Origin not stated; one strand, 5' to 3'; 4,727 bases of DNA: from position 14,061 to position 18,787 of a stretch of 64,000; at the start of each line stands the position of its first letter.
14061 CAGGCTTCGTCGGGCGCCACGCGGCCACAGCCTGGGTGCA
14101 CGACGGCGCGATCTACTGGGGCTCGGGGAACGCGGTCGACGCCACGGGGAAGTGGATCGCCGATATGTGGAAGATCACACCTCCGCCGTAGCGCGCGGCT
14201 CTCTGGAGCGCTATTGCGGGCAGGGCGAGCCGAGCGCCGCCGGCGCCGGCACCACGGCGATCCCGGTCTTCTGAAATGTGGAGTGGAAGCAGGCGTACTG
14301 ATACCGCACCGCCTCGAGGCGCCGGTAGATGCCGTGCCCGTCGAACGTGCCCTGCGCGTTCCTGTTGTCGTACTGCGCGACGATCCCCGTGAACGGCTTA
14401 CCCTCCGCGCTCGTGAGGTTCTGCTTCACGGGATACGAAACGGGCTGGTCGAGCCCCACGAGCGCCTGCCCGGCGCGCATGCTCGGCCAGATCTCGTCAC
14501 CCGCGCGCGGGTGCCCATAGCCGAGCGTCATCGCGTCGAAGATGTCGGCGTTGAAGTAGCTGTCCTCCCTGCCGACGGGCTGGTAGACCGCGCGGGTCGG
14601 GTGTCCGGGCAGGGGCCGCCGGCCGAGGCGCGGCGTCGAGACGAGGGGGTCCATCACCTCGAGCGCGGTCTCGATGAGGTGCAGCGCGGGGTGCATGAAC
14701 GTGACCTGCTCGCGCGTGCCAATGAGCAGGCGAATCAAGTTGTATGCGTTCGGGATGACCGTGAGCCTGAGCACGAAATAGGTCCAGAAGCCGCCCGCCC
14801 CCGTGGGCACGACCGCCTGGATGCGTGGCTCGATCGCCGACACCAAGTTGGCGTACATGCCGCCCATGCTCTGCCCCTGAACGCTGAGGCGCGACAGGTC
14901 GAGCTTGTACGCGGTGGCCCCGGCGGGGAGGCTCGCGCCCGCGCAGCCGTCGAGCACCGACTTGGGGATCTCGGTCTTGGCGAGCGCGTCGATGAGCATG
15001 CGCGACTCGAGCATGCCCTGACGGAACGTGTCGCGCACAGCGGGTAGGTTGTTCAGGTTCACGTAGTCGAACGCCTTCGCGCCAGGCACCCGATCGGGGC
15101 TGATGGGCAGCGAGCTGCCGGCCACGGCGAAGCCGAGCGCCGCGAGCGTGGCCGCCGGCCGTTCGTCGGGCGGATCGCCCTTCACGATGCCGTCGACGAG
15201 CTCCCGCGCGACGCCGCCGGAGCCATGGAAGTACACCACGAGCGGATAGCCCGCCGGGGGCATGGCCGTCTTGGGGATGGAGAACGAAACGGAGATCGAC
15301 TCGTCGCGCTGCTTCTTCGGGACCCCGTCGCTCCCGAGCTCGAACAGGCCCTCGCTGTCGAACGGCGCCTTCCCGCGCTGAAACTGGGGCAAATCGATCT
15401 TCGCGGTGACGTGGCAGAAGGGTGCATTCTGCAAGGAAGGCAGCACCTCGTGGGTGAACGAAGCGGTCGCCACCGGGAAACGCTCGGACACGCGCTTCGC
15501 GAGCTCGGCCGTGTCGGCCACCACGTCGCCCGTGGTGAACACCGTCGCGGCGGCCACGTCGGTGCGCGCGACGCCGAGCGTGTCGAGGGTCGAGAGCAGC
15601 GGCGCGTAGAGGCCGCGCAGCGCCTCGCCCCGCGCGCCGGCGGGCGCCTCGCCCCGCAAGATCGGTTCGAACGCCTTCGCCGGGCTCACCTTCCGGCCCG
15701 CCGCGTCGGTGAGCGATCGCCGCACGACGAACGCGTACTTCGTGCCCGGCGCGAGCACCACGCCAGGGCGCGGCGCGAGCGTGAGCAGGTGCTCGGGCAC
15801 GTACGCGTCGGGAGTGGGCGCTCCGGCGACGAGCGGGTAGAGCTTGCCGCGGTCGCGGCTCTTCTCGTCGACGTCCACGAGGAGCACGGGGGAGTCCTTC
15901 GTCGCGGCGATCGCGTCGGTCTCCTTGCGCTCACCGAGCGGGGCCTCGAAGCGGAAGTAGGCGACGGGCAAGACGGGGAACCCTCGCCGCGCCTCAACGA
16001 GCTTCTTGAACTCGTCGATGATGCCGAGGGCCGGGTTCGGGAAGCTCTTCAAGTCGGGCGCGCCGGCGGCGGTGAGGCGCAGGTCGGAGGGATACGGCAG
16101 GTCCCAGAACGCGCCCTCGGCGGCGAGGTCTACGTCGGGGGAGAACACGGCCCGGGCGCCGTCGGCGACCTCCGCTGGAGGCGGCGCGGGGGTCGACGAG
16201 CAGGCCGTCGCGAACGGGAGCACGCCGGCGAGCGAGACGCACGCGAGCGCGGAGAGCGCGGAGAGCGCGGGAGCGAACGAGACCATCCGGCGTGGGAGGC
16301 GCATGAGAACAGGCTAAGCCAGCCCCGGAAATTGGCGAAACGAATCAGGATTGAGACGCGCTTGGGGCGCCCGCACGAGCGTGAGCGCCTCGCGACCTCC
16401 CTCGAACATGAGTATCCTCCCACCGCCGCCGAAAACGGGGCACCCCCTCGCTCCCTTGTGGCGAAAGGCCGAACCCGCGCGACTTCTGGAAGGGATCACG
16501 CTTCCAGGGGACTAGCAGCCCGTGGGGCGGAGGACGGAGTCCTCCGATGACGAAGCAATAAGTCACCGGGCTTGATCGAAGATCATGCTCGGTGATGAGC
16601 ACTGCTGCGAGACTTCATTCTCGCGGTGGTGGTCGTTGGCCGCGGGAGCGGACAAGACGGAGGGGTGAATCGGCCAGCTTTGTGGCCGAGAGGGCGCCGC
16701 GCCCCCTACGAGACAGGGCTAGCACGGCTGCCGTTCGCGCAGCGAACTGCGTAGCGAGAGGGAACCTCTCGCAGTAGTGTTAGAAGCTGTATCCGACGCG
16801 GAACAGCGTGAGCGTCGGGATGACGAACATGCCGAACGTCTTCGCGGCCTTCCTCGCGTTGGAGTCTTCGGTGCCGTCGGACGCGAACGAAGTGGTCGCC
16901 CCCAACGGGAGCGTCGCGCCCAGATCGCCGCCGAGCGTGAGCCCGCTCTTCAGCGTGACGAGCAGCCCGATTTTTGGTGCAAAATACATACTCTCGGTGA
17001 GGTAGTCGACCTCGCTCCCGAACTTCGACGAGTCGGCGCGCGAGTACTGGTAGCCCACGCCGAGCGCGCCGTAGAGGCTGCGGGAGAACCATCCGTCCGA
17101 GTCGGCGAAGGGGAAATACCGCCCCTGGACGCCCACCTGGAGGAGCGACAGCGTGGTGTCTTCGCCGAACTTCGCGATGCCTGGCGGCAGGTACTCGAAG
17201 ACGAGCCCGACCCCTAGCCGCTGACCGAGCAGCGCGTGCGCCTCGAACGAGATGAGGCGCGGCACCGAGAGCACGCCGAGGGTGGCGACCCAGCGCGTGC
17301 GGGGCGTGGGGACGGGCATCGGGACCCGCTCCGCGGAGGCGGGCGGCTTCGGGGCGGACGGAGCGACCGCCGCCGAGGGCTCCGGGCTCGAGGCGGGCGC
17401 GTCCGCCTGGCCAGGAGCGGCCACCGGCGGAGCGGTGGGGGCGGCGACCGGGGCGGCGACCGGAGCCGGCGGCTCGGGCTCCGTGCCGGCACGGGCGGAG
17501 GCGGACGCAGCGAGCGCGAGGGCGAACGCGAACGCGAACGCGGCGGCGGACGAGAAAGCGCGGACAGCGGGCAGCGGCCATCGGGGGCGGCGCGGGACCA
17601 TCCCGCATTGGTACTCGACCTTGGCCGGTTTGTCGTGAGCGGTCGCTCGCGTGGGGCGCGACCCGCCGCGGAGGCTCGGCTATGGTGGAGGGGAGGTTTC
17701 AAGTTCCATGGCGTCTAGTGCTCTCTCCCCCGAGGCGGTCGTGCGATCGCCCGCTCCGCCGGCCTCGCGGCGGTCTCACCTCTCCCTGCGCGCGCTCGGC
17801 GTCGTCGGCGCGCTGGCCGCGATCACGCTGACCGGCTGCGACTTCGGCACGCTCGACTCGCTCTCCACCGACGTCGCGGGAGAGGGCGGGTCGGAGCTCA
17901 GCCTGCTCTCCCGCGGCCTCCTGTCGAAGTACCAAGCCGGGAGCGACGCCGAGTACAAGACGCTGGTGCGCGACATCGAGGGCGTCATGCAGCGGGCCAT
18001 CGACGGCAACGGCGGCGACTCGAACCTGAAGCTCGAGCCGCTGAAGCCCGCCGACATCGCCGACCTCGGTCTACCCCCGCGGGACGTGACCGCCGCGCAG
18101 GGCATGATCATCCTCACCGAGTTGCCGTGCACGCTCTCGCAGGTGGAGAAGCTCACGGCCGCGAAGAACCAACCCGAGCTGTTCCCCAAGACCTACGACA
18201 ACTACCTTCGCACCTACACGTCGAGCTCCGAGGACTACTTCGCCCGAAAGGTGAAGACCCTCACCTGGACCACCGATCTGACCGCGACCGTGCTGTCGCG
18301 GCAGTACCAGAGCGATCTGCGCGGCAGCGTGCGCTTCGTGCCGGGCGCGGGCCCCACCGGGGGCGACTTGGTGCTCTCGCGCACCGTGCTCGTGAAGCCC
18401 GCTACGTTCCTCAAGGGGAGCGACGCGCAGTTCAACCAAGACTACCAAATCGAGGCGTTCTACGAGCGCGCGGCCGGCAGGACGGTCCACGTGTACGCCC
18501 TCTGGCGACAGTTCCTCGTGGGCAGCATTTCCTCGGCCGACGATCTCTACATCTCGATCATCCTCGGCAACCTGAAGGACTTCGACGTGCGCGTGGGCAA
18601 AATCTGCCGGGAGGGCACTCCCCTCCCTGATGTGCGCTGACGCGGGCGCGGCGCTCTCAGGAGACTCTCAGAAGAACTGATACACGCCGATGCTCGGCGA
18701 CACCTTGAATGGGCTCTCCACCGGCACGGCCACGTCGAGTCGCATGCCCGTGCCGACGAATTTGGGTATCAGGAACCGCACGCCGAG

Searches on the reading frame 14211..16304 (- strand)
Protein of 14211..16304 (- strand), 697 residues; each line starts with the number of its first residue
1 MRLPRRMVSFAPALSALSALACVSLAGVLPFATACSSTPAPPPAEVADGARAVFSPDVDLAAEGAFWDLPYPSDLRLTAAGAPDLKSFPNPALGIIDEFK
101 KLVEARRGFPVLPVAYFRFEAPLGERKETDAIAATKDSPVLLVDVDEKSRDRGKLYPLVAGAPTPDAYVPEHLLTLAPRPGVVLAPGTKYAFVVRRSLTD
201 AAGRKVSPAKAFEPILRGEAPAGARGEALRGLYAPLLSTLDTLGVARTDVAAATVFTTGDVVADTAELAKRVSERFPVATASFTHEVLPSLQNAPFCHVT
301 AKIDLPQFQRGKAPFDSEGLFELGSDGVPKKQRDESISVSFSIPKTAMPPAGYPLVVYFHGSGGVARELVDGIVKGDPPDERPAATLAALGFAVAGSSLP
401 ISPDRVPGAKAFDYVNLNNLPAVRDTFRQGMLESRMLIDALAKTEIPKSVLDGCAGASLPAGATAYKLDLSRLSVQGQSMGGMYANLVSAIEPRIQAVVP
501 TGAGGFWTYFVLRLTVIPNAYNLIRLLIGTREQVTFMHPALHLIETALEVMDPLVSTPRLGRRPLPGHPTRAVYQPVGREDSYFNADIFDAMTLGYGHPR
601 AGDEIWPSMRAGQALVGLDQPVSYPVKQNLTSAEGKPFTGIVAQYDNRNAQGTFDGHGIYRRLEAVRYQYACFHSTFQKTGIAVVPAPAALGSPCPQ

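Call 18: search_protein_families(library=pfam, proteins=[window:14211-16304:-], max_evalue=0.01)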
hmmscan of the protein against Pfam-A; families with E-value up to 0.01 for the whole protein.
window:14211-16304:- (697 aa): 1 family
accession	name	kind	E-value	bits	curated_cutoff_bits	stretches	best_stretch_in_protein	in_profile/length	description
PF12740.14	PETase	-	0.0087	15.9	28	0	464-501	118-155/263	PET hydrolase-like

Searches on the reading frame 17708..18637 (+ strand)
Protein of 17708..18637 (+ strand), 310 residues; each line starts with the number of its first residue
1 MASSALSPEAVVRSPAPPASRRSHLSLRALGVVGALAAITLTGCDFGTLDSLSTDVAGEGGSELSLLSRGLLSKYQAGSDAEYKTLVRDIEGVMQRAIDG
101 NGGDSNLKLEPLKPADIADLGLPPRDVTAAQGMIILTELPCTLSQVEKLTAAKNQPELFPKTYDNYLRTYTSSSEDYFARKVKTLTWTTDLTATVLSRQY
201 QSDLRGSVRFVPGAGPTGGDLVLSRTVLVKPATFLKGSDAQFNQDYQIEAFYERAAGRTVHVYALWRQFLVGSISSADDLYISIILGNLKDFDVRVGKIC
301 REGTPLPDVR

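Call 18: search_protein_families(library=pfam, proteins=[window:17708-18637:+], max_evalue=0.01)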
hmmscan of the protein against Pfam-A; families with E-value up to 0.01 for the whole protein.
seq(310 aa): 0 families
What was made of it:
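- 17708..18640 (+): c1: conserved lipoprotein with a START/Bet v 1 (SRPBCC) fold, convergent with g6 and 27 nt from it. CDFGTLD is invariant directly after the lipid-anchor cysteine. It has no Pfam match (call 18).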

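Call 40: find_homologous_proteins(query=window:17708-18637:+, max_evalue=0.001)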
Query seq(310 aa) (310 aa): 30 proteins with E <= 0.001 among 6349 candidates.
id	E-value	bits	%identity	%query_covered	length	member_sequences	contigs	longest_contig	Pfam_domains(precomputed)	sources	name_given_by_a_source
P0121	1.7e-199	679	100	100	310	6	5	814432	-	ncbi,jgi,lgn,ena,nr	ncbi:MAG: hypothetical protein IPF92_26360 [Myxococcales bacterium]|nr:hypothetical protein [Myxococ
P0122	1.5e-174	597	86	100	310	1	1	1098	-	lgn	-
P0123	4.0e-174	596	86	100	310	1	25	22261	-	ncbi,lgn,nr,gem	ncbi:MAG TPA: hypothetical protein PLR99_05350 [Polyangiaceae bacterium]|nr:hypothetical protein [Po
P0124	9.3e-174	595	85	100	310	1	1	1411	-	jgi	jgi:hypothetical protein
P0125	5.3e-173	592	86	100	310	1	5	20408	-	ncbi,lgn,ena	-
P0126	1.1e-162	559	89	90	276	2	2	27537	-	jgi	-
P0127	1.2e-147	509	84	86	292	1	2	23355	-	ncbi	-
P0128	7.6e-79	283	47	93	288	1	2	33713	-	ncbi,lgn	-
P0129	2.1e-77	279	47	91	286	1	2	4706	-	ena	-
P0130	2.3e-77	279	51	91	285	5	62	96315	-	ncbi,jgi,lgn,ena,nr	ncbi:MAG: hypothetical protein JNL38_23180 [Myxococcales bacterium]|jgi:hypothetical protein|nr:hypo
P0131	1.1e-76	276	52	85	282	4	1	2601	-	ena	-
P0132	6.3e-76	274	47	90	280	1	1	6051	-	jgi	jgi:hypothetical protein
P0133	2.3e-75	272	47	97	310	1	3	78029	-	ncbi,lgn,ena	-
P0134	6.0e-75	271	49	87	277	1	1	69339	-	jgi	jgi:hypothetical protein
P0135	6.2e-75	271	49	87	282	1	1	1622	-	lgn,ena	-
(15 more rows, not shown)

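Call 50: predict_structure(alignment_id=A2)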
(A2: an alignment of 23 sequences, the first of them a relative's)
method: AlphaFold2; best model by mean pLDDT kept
length: 310 residues; sequences in the alignment: 23
mean_pLDDT: 83.9   pTM: 0.78
mean pLDDT of the five models: 83.9, 82.1, 82.0, 79.3, 77.4
residues with pLDDT >= 90: 198; 70-90: 57; 50-70: 1; < 50: 54
segments of 3 or more residues with pLDDT < 50: 1-54
pLDDT, mean of each block of 10 residues (from residue 1): 38 41 37 42 40 67 93 90 92 91 90 92 90 95 98 96 95 98 97 89 97 94 97 91 95 96 95 86 89 96 96
secondary structure, 60 per line:
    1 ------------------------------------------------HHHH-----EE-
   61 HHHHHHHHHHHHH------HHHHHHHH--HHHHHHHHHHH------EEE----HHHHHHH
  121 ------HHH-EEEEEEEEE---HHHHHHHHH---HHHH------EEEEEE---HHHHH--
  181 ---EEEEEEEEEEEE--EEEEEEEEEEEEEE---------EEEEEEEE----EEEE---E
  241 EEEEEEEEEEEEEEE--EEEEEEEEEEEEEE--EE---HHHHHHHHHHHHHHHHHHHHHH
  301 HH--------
elements in order: H49-52 H61-73 H80-87 H90-100 E107-109 H114-120 E131-139 H143-151 H155-158 E165-170 H174-178 E184-195 E198-211 E221-228 E233-236 E240-255 E258-271 H279-302
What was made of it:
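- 17708..18640 (+): The AF2 model has pLDDT 83.9 (call 50).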
